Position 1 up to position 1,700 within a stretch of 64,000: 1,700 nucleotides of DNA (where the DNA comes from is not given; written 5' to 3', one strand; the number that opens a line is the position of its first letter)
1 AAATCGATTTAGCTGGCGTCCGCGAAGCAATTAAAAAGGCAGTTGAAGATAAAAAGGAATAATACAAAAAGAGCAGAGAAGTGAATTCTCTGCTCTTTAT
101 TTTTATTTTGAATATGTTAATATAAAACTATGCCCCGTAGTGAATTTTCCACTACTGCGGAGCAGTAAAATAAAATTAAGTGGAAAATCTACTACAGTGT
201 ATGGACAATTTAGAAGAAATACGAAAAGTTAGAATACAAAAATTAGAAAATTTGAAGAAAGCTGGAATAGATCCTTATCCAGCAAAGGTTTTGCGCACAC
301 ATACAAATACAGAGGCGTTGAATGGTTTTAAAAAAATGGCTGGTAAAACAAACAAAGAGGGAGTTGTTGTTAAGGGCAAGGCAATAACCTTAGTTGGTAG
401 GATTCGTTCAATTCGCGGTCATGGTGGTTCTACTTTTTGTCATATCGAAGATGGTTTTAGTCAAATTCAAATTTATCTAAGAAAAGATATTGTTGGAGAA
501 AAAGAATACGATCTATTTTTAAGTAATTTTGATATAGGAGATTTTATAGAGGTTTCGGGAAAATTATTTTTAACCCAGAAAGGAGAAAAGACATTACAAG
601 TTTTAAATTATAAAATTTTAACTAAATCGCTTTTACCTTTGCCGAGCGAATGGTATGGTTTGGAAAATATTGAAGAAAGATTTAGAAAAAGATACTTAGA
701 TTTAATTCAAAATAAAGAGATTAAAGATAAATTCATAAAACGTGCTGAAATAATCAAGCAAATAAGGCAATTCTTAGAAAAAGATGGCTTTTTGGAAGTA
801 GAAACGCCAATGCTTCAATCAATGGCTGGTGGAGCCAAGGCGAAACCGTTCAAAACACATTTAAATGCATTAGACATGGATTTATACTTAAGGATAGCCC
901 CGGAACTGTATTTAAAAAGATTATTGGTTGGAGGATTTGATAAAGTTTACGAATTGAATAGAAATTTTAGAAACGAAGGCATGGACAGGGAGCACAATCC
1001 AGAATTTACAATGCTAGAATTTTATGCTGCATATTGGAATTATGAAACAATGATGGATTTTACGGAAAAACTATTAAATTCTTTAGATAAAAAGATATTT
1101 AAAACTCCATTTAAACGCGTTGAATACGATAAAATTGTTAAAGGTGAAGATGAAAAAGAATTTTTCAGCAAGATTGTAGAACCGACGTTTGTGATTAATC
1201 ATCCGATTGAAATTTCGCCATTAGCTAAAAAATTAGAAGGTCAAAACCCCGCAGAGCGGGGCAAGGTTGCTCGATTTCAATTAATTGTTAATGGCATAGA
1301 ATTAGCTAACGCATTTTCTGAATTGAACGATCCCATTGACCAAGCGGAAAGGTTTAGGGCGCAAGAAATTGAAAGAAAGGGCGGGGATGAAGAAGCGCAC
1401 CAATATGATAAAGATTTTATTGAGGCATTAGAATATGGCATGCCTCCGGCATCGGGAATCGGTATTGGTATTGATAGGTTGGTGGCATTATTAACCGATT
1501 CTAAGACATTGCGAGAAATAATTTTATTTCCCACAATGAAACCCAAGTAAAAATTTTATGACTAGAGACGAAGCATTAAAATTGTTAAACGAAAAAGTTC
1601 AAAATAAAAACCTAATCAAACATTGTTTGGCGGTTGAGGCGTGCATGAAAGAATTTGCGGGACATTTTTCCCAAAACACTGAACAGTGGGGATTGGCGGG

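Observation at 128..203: Same roughly 76-bp leader element (including the first 7 codons of the annotated ORFs) upstream of lysS and murD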

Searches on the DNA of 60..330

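Call 6: search_rna_families(source=window, start=60, end=330, threshold=evalue, max_evalue=10, show_alignments=3)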
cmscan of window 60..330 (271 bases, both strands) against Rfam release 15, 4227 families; matches with E-value up to 10: 17.
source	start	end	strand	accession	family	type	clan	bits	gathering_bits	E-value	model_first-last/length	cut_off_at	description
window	61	198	-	RF04312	trpB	Cis-reg;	-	25.3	59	0.14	1-107/107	no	trpB ncRNA motif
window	68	164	+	RF02822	Srn266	Gene; sRNA;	-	23.7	63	0.08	1-112/112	no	Streptococcus RNA 266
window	66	131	-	RF02057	STnc40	Gene; sRNA;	-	21.4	45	0.16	1-70/70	no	Salmonella enterica sRNA STnc40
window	66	134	-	RF01472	rli40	Gene; sRNA;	-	21.2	100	0.002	1-263/263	no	Listeria sRNA rli40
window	61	172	-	RF01774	rpsL_ricks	Cis-reg; leader;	-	20.9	60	3.7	1-131/131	no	Rickettsia rpsL leader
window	61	127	-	RF02029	sraA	Gene; sRNA;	-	18.5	56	1.6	1-95/95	no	sraA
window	60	107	+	RF04312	trpB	Cis-reg;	-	18.5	59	2.8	60-107/107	5'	trpB ncRNA motif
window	60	111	-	RF02331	TtnuHACA24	Gene; snRNA; snoRNA; HACA-box;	-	17.7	100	0.83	1-53/127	3'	Tetrahymena snoRNA TtnuHACA24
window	66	100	-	RF04255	MIR8001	Gene; miRNA;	-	16.4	90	1.6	16-50/67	no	MIR8001 microRNA precursor family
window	60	202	+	RF02792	sRNA162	Gene; antisense;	-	16.3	78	1.1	7-190/190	5'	Archaeal Small RNA 162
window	63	133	-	RF02432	SpF25_sRNA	Gene; sRNA;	-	16.2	48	3.3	1-102/102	no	Streptococcus sRNA SpF25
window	64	189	-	RF01859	Phe_leader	Cis-reg; leader;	-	16.1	55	3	1-125/125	no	Phenylalanine leader peptide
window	63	177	-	RF03534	sRNA71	Gene; sRNA;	-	15.9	50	7.2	1-104/104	no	Staphylococcus sRNA71 small RNA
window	207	244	+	RF01212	sn2524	Gene; snRNA; snoRNA; CD-box;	-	15.7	44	6.8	1-109/109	no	Small nucleolar RNA sn2524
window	60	148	-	RF03926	MIR1435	Gene; miRNA;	-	15.5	94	9.2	1-135/186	3'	MIR1435 microRNA precursor family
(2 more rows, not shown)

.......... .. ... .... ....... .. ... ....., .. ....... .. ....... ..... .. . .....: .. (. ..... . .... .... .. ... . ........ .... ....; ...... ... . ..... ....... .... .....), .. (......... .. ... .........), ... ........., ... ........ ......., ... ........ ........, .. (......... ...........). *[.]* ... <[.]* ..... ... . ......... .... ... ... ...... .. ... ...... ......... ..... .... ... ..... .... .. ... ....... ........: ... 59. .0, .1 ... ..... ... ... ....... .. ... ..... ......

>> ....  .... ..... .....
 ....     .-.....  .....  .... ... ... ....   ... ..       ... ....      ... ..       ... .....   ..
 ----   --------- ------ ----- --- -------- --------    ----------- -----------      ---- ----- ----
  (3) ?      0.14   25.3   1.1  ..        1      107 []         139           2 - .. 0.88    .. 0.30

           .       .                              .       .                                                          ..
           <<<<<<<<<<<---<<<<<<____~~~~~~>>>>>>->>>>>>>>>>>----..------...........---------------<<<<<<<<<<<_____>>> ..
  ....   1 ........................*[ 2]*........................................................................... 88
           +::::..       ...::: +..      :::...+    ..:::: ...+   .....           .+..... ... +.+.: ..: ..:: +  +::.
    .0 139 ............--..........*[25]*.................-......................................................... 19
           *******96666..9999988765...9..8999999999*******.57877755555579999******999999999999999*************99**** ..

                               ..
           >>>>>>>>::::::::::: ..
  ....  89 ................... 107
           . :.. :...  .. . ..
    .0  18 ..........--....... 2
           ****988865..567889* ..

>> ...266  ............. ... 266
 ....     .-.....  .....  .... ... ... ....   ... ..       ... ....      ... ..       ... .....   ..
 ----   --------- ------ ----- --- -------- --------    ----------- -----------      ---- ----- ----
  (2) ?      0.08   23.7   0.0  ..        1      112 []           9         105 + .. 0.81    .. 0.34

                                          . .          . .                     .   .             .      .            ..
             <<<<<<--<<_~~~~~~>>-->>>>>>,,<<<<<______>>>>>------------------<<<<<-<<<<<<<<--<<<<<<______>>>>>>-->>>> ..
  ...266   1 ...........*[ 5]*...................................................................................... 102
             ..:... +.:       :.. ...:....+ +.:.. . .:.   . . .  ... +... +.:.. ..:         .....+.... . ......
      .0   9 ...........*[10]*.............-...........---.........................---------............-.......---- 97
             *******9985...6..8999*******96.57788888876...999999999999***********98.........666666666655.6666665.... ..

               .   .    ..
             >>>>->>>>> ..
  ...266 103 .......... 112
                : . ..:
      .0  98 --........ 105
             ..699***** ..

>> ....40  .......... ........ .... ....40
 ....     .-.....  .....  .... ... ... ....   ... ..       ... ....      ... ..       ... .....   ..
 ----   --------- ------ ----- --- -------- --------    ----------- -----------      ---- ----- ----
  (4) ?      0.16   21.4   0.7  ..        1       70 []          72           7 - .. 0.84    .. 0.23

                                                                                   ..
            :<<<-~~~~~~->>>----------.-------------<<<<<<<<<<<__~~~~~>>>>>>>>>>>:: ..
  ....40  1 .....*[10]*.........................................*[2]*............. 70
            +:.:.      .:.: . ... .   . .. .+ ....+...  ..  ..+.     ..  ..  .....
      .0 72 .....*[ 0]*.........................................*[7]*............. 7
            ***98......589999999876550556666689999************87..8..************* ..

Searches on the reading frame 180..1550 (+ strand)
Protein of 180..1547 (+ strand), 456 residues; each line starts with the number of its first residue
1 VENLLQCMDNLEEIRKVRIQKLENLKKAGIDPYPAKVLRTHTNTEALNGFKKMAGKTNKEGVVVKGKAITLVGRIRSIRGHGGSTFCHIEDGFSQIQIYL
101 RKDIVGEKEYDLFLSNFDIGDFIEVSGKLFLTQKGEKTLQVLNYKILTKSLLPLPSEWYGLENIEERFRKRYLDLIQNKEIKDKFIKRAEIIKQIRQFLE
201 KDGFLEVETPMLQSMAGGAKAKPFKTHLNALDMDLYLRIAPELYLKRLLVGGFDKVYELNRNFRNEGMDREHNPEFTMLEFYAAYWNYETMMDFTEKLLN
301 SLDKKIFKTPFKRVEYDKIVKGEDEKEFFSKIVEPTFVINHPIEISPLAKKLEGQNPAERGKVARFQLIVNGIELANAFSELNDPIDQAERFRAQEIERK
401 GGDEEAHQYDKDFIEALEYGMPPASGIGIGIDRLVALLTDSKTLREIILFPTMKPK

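Call 12: find_encoding_contigs(protein=window:201-1550:+, flank=10000, max_places=6)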
Protein window:201-1550:+ (449 aa): no gene with exactly this product is on record in the collection.

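Call 16: find_encoding_contigs(protein=window:180-1547:+, flank=10000, max_places=6)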
Protein seq(456 aa) (456 aa): no gene with exactly this product is on record in the collection.

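Call 28: find_homologous_proteins(query=window:201-1550:+, max_evalue=1e-60)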
Query window:201-1550:+ (449 aa): 7999 proteins with E <= 1e-60 among 8000 candidates; the best 120 are listed.
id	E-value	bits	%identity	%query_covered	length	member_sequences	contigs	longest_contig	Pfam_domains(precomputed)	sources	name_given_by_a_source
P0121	1.4e-296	1001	100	100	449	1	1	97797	PF01336.32,PF00152.26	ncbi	ncbi:MAG: lysine--tRNA ligase [Patescibacteria group bacterium]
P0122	1.4e-263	892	88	100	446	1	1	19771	PF01336.32,PF00152.26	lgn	-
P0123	4.2e-261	884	88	100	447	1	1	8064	PF01336.32,PF00152.26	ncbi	-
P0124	1.4e-252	856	82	100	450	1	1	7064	PF01336.32,PF00152.26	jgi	jgi:lysyl-tRNA synthetase class 2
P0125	1.8e-247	839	82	100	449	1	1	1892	PF01336.32,PF00152.26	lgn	-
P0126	1.4e-242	823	81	100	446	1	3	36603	PF01336.32,PF00152.26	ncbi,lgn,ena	-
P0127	2.9e-242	822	80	100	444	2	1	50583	PF01336.32,PF00152.26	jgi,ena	-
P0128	1.1e-233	794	78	100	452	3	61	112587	PF01336.32,PF00152.26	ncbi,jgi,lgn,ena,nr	ncbi:MAG TPA: lysine--tRNA ligase [Candidatus Portnoybacteria bacterium]|jgi:lysyl-tRNA synthetase, 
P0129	2.2e-231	786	77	100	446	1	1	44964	PF01336.32,PF00152.26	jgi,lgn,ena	-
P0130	2.7e-229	779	79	100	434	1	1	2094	PF01336.32,PF00152.26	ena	-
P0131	1.4e-228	777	79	100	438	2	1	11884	PF01336.32,PF00152.26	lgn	-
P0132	3.6e-228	776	78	100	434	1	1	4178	PF01336.32,PF00152.26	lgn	-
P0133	2.2e-227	773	77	100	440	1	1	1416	PF01336.32,PF00152.26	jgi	jgi:lysyl-tRNA synthetase class 2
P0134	2.6e-227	773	78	100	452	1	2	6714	PF01336.32,PF00152.26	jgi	jgi:lysyl-tRNA synthetase class 2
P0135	4.0e-227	772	78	100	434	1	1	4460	PF01336.32,PF00152.26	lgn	-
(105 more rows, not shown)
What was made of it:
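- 201..1550 (+): lysS coding sequence (449 aa). 100% identical to P0121, lysine--tRNA ligase (call 28).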

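Call 29: find_encoding_contigs(protein=P0122, flank=10000, max_places=2)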
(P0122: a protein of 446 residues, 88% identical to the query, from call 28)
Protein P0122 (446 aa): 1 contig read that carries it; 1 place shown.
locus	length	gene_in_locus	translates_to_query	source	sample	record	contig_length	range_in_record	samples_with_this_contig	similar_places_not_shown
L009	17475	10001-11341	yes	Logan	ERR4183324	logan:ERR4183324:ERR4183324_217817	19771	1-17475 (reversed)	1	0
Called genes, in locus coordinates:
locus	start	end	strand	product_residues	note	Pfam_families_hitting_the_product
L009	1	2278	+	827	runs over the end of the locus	PF07517:SecA_DEAD, PF01043:SecA_PP_bind, PF21090:P-loop_SecA, PF07516:SecA_SW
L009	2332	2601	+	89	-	-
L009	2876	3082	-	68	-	-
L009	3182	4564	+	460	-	PF21760:SecD_1st, PF22599:SecDF_P1_head, PF02355:SecD_SecF_C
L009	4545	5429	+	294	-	PF07549:Sec_GG (weak), PF02355:SecD_SecF_C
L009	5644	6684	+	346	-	PF05066:HARE-HTH (faint), PF04545:Sigma70_r4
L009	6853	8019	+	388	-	PF26449:DUF8128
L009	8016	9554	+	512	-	PF01935:DUF87 (weak), PF02534:T4SS-DNA_transf (weak), PF10412:TrwB_AAD_bind, PF12696:TraG-D_C (weak), PF23477:zf_Tbcl_2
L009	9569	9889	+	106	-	-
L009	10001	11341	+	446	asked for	PF01336:tRNA_anti-codon, PF00152:tRNA-synt_2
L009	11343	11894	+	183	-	PF01966:HD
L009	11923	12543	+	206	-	-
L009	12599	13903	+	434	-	PF02403:Seryl_tRNA_N, PF00587:tRNA-synt_2b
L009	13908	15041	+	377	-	PF01168:Ala_racemase_N, PF00842:Ala_racemase_C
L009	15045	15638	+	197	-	PF03799:FtsQ_DivIB_C (faint)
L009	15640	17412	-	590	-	PF02366:PMT, PF13231:PMT_2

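Call 30: find_encoding_contigs(protein=P0123, flank=10000, max_places=2)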
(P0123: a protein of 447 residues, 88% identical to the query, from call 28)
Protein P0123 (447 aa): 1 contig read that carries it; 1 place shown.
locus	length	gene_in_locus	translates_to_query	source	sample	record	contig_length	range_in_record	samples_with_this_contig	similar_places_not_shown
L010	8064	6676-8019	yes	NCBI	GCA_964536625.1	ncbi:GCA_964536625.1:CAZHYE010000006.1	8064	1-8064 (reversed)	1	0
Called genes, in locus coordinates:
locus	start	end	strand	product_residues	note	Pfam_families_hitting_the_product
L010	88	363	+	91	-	-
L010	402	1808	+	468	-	PF21760:SecD_1st, PF22599:SecDF_P1_head, PF02355:SecD_SecF_C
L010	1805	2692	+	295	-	PF07549:Sec_GG (weak), PF02355:SecD_SecF_C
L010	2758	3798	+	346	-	PF04545:Sigma70_r4, PF05066:HARE-HTH (faint)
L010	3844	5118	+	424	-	PF26449:DUF8128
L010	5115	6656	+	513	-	PF01935:DUF87, PF10412:TrwB_AAD_bind, PF12696:TraG-D_C (weak), PF23477:zf_Tbcl_2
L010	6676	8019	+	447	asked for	PF01336:tRNA_anti-codon, PF00152:tRNA-synt_2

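Call 31: find_encoding_contigs(protein=P0126, flank=10000, max_places=3)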
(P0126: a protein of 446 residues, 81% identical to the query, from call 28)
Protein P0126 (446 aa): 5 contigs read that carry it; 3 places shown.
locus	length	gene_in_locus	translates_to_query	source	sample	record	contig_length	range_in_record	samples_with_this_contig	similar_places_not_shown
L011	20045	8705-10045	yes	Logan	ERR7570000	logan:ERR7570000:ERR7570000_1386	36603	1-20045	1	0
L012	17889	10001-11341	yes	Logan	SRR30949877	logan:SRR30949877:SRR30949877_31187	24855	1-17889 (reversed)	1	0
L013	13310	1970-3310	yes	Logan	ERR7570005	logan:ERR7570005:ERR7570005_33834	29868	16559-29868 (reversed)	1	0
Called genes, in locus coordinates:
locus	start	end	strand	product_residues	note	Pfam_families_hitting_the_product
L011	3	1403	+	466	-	?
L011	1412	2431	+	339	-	PF01926:MMR_HSR1 (faint), PF03193:RsgA_GTPase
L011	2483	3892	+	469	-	PF21760:SecD_1st, PF22599:SecDF_P1_head, PF02355:SecD_SecF_C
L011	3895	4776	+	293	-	PF02355:SecD_SecF_C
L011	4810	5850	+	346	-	PF04545:Sigma70_r4, PF05066:HARE-HTH (faint)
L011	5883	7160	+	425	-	PF26449:DUF8128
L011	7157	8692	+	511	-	PF01935:DUF87, PF02534:T4SS-DNA_transf (weak), PF10412:TrwB_AAD_bind, PF12696:TraG-D_C, PF23477:zf_Tbcl_2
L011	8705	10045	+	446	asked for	PF01336:tRNA_anti-codon, PF00152:tRNA-synt_2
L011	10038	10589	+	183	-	PF01966:HD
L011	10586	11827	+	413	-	PF02403:Seryl_tRNA_N, PF00587:tRNA-synt_2b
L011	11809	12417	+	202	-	-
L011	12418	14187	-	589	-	PF02366:PMT, PF13231:PMT_2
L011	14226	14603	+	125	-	-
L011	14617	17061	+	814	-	PF26449:DUF8128, PF01935:DUF87 (faint), PF10412:TrwB_AAD_bind (faint)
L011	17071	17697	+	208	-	PF04138:GtrA_DPMS_TM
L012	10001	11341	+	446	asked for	PF01336:tRNA_anti-codon, PF00152:tRNA-synt_2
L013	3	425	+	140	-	?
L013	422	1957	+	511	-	PF01935:DUF87, PF02534:T4SS-DNA_transf (weak), PF10412:TrwB_AAD_bind, PF12696:TraG-D_C, PF23477:zf_Tbcl_2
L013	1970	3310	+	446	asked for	PF01336:tRNA_anti-codon, PF00152:tRNA-synt_2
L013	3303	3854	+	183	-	PF01966:HD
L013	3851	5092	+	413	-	PF02403:Seryl_tRNA_N, PF00587:tRNA-synt_2b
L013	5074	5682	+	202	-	-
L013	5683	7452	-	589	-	PF02366:PMT, PF13231:PMT_2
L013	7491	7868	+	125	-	-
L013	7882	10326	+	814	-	PF26449:DUF8128, PF01935:DUF87 (faint), PF10412:TrwB_AAD_bind (faint)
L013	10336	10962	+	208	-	PF04138:GtrA_DPMS_TM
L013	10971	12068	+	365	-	PF05496:RuvB_N (weak), PF13177:DNA_pol3_delta2, PF13604:AAA_30 (weak), PF00004:AAA, PF07728:AAA_5 (weak), PF13401:AAA_22, PF22608:DNAX_ATPase_lid, PF12169:DNA_pol3_gamma3, +3 more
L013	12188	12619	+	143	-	PF00293:NUDIX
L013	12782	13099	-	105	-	-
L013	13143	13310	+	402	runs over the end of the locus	PF00579:tRNA-synt_1b, PF22421:SYY_C-terminal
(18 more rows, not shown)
